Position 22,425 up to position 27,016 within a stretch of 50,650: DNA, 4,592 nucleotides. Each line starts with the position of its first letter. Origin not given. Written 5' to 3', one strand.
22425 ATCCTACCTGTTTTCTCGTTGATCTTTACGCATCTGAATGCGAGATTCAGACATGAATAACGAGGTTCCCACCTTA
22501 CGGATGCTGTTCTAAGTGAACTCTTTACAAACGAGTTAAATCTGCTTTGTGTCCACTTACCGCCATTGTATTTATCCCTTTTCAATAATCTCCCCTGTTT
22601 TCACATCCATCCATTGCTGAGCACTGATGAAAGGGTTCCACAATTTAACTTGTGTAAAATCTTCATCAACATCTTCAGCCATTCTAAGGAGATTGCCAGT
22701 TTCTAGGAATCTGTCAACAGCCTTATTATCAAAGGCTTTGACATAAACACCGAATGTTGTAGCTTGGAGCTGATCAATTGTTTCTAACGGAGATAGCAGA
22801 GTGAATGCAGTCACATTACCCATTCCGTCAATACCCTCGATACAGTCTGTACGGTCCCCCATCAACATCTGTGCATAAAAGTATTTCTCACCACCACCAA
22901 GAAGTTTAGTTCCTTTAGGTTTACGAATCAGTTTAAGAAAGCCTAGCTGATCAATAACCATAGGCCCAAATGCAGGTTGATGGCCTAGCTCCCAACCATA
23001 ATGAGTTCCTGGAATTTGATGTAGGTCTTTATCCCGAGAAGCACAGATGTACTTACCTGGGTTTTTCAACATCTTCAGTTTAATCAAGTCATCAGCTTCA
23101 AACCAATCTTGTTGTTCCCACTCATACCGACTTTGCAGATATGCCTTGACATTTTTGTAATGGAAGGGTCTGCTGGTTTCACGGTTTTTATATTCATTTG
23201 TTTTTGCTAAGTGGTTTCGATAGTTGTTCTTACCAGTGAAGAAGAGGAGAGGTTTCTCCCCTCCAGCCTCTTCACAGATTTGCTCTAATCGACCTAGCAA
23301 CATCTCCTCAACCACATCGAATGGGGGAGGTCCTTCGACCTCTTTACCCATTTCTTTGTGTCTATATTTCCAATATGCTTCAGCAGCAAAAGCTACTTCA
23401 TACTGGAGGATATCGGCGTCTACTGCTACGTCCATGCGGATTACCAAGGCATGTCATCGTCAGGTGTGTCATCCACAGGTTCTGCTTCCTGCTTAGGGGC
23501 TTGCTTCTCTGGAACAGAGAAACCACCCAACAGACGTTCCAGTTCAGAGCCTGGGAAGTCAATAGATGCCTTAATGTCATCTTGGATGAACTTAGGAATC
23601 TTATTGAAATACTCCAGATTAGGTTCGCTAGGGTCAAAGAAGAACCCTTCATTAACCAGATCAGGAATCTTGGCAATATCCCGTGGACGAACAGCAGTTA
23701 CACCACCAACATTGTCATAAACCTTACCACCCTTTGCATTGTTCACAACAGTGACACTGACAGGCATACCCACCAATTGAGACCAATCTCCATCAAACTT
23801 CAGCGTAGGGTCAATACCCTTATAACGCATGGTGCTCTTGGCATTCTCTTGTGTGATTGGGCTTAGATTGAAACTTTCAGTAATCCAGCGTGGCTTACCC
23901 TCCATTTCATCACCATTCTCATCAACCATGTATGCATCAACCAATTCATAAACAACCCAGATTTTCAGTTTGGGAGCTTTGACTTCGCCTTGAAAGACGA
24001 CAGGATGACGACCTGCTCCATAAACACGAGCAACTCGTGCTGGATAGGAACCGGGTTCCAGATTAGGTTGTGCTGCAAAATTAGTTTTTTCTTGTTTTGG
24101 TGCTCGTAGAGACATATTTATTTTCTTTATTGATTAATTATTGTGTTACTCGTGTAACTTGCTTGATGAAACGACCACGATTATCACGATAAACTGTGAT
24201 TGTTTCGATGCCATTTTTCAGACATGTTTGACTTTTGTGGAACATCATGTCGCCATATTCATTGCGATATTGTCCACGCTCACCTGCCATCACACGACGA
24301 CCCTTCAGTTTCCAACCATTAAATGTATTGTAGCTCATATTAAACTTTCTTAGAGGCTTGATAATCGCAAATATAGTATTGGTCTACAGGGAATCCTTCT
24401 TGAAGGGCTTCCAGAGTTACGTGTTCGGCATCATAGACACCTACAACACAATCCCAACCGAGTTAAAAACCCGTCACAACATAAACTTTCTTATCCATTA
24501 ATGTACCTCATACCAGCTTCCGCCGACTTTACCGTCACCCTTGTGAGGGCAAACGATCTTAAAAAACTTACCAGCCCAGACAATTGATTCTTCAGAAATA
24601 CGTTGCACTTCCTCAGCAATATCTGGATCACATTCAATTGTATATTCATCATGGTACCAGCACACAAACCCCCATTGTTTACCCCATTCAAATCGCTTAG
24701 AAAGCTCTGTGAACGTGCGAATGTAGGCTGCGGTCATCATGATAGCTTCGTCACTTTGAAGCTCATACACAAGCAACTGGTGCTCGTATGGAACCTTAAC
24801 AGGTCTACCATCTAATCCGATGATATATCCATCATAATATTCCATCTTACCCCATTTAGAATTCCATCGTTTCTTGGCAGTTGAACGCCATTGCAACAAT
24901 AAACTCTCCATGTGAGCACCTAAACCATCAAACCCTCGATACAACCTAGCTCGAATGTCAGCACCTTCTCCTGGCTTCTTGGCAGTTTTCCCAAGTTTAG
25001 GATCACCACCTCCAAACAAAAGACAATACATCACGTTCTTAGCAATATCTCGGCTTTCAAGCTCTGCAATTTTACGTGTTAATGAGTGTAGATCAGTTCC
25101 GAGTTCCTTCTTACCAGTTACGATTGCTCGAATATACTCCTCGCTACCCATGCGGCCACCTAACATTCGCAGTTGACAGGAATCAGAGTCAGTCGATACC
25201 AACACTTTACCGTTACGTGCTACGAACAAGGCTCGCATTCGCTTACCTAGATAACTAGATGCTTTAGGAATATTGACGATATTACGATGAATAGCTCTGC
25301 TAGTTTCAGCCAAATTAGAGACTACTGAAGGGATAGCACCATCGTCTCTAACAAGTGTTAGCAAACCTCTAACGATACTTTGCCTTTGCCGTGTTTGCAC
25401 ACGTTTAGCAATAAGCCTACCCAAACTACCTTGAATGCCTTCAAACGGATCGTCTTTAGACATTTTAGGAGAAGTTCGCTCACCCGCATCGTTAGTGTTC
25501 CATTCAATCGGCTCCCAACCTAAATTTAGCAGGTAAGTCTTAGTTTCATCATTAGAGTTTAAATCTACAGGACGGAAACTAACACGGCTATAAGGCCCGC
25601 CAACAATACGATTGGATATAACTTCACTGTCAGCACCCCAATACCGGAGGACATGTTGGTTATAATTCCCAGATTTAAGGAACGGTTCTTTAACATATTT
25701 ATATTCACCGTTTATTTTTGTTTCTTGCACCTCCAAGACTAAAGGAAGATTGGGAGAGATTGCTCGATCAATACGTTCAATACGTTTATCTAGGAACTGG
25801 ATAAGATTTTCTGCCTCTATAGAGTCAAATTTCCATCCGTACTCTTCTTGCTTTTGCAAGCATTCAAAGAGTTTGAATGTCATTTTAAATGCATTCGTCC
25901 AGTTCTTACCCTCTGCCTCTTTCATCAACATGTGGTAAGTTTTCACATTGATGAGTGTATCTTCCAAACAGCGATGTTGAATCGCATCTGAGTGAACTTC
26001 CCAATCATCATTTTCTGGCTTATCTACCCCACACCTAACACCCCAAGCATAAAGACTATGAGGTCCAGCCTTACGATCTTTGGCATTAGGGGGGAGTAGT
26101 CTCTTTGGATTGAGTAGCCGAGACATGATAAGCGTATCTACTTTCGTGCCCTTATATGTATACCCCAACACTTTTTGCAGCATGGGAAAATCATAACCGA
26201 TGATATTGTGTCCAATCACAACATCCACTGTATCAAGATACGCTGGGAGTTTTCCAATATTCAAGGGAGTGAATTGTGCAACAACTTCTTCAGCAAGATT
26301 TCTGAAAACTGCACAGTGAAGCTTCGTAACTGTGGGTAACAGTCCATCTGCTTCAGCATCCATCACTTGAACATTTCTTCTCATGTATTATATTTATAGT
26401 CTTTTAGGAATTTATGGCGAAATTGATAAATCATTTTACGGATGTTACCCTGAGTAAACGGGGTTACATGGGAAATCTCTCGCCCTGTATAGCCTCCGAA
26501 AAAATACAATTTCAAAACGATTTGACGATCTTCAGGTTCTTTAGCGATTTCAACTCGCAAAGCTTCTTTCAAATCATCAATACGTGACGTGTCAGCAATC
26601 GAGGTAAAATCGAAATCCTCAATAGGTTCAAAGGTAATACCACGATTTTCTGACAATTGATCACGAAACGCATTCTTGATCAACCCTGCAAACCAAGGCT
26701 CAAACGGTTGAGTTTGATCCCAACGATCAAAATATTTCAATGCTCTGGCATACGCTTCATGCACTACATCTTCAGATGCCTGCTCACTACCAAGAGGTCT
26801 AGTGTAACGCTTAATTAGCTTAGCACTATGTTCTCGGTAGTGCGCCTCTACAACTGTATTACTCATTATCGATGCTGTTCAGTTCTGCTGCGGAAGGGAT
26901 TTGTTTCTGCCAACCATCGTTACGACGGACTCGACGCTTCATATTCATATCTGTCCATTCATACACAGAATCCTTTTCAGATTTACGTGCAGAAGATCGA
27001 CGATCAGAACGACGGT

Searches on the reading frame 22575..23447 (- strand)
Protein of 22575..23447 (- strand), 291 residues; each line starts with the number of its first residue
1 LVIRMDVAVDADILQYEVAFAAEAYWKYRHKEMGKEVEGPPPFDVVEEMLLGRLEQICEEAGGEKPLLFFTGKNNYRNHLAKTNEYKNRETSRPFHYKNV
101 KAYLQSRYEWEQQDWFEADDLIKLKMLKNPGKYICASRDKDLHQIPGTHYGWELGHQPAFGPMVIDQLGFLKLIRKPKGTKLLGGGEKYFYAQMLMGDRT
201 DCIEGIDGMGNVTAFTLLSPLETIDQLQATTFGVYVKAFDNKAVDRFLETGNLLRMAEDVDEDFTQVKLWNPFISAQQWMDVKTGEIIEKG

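Call 81: search_protein_families(library=pfam, proteins=[window:22575-23447:-], max_evalue=0.01)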
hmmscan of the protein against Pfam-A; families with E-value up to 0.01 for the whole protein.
window:22575-23447:- (291 aa): 1 family
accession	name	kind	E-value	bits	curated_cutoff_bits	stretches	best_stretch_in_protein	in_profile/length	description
PF01367.25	5_3_exonuc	-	6.4e-07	30.2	40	1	189-232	6-49/97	5'-3' exonuclease, C-terminal SAM fold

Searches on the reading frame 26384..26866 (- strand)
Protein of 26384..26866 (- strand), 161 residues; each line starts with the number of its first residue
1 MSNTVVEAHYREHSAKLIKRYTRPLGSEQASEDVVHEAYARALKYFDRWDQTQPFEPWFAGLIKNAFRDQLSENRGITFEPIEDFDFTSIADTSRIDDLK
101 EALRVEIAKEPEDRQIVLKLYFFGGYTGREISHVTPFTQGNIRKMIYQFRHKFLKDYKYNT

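Call 29: search_solved_structures(query=window:26384-26866:-, max_evalue=10, show_alignments=2)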
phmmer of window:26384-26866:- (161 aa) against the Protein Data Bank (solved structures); distinct sequences matched with E-value up to 10: 22.
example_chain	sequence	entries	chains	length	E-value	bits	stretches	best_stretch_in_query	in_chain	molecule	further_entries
6dv9_F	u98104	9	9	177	0.00056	23.2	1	5-147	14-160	ECF RNA polymerase sigma factor SigL | RNA polymerase sigma factor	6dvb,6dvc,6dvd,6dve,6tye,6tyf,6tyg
9m9d_F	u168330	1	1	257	0.0015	21.8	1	10-157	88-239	ECF RNA polymerase sigma factor SigE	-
9m9e_F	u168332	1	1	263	0.0016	21.7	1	10-157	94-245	ECF RNA polymerase sigma factor SigE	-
9m98_F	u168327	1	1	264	0.0016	21.7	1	10-157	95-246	ECF RNA polymerase sigma factor SigE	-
5wuq_A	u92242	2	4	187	0.003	20.9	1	16-75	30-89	ECF RNA polymerase sigma factor SigW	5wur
1or7_A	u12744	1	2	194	0.0058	19.9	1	8-151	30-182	RNA polymerase sigma-E factor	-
6jbq_F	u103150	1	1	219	0.0085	19.4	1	8-151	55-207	ECF RNA polymerase sigma-E factor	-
6in7_B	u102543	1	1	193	0.01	19.2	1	16-152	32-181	RNA polymerase sigma-H factor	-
8z6g_B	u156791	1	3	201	0.012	19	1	16-152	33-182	RNA polymerase sigma factor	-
7lq4_A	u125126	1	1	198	0.023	18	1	89-152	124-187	WhiG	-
5or5_A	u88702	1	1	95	0.028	17.7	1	8-71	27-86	ECF RNA polymerase sigma-E factor,ECF RNA polymerase sigma factor SigW,ECF RNA polymerase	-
2q1z_A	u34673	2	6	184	0.11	15.8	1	13-146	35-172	RpoE, ECF SigE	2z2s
8hx3_A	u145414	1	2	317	0.18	15.1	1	48-99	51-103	Secreted coleopteran active protein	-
6pfv_A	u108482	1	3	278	0.19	15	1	82-144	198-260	RNA polymerase sigma factor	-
6pfj_A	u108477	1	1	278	0.19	15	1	82-144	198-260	RNA polymerase sigma factor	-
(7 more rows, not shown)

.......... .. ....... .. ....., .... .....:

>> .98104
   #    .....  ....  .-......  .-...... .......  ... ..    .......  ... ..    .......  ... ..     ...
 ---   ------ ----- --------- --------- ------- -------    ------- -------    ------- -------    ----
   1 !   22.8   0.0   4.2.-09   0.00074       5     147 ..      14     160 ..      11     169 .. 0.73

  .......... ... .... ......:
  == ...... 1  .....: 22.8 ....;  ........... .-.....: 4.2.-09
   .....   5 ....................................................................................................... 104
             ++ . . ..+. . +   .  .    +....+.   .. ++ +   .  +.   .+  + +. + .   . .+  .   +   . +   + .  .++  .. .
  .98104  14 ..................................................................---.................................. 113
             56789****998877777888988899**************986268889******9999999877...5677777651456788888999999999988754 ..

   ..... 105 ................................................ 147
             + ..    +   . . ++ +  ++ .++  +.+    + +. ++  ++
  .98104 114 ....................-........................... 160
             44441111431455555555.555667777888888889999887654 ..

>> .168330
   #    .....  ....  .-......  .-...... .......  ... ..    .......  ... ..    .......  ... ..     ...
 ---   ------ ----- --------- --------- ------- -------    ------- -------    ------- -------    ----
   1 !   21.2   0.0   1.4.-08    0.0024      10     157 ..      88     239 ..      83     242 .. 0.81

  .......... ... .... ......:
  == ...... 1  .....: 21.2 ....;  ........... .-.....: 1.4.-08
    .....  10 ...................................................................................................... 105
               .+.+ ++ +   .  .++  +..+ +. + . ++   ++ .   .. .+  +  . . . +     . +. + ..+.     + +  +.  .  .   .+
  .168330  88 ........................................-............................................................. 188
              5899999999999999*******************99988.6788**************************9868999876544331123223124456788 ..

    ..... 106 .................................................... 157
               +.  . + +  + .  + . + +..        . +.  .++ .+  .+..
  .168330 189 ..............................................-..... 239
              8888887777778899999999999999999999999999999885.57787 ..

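Call 30: search_protein_families(library=pfam, proteins=[window:26384-26866:-], max_evalue=1)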
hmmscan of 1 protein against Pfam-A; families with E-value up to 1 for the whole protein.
window:26384-26866:- (161 aa): 4 families
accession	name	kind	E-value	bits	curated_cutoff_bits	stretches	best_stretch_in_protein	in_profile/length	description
PF04542.20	Sigma70_r2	-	4.5e-09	36.4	24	1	10-75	2-69/71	Sigma-70 region 2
PF08281.18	Sigma70_r4_2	-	0.0076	16.3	25.7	1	111-148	12-49/54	Sigma-70, region 4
PF22734.1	NNH2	-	0.13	12.4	27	1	26-72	21-68/181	NACHT N-terminal Helical domain 2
PF04545.22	Sigma70_r4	-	0.13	12.3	24.1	1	112-144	7-39/50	Sigma-70, region 4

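Call 35: search_dna_similar(query=window:26384-26866:-, collection=phages, mode=protein, max_rows=60, max_evalue=0.001)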
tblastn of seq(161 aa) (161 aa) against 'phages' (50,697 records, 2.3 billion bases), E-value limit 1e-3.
Records with a match: 26; places in all: 26; records where one place covers at least 80% of the query: 26.
Best place of each record, by identity: >=99% 1; <60% 25.
By first word of the organism name: Pseudomonas 16; phage 6; Salinivibrio 2; Listeria 2.
By host as written in the record: - 9; Pseudomonas aeruginosa 6; Pseudomonas aeruginosa PAO1 2; Salinivibrio costicola 2; Listeria monocytogenes 2; Pseudomonas aeruginosa IME180 1; Pseudomaonas aeruginosa 1; Pseudomonas sp. 1; and 2 more.
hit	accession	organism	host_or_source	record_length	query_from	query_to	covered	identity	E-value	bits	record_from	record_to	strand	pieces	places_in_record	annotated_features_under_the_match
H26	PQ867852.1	phage T4S1-k141_462158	Crassostrea hongkongensis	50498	1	161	100%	99.4%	7e-105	333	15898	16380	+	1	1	RNA polymerase sigma factor | hypothetical protein | DNA polymerase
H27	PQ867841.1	phage T4S1-k141_502596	Crassostrea hongkongensis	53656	6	159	96%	35.9%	7e-25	105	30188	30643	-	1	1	RNA polymerase sigma factor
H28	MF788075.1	Pseudomonas phage IME180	Pseudomonas aeruginosa IME180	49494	3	153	94%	31.4%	9e-16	79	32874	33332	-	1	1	hypothetical protein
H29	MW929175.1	Pseudomonas phage K4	Pseudomonas aeruginosa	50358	3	153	94%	31.4%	9e-16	79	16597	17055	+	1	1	RNA polymerase sigma factor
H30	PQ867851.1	phage KZY1-k141_1938105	Crassostrea hongkongensis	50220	6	150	90%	32.7%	3e-14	75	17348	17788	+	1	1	RNA polymerase sigma factor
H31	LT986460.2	Pseudomonas phage GP100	-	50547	3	154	94%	30.8%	6e-10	62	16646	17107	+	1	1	Phage protein | hypothetical protein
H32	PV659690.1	Pseudomonas phage vB_PaP_DMTU_1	Pseudomaonas aeruginosa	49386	3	153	94%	31.0%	3e-13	72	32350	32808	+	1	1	RNA polymerase sigma factor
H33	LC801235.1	Pseudomonas phage PP21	Pseudomonas aeruginosa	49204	3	153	94%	30.7%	2e-16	81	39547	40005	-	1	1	hypothetical protein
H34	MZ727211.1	Pseudomonas phage PPAY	Pseudomonas aeruginosa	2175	3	153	94%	30.1%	6e-16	79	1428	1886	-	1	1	hypothetical protein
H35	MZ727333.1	Pseudomonas phage PPAT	Pseudomonas aeruginosa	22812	3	153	94%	30.1%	6e-16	79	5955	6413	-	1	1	hypothetical protein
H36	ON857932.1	Pseudomonas phage vB_PaeP_FBPa8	Pseudomonas sp.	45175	3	153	94%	30.1%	7e-16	79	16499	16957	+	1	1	hypothetical protein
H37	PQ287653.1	Pseudomonas phage HHBS10_2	Pseudomonas aeruginosa BWKH10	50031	3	153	94%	30.1%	8e-16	79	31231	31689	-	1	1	RNA polymerase sigma factor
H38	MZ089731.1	Pseudomonas phage PSA11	wastewater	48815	3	153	94%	30.1%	2e-15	78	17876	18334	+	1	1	hypothetical protein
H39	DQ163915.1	Pseudomonas phage PA11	-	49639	3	153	94%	30.1%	2e-15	78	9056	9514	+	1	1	record has no annotation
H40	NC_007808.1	Pseudomonas phage PA11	Pseudomonas aeruginosa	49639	3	153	94%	30.1%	2e-15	78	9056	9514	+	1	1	RNA polymerase sigma factor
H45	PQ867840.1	phage KZY1-k141_1027853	Crassostrea hongkongensis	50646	6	153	92%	28.6%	2e-8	58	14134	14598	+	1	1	RNA polymerase sigma factor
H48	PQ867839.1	phage T2S2-k141_370465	Crassostrea hongkongensis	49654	5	157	95%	26.3%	2e-11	67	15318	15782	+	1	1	RNA polymerase sigma factor | DNA polymerase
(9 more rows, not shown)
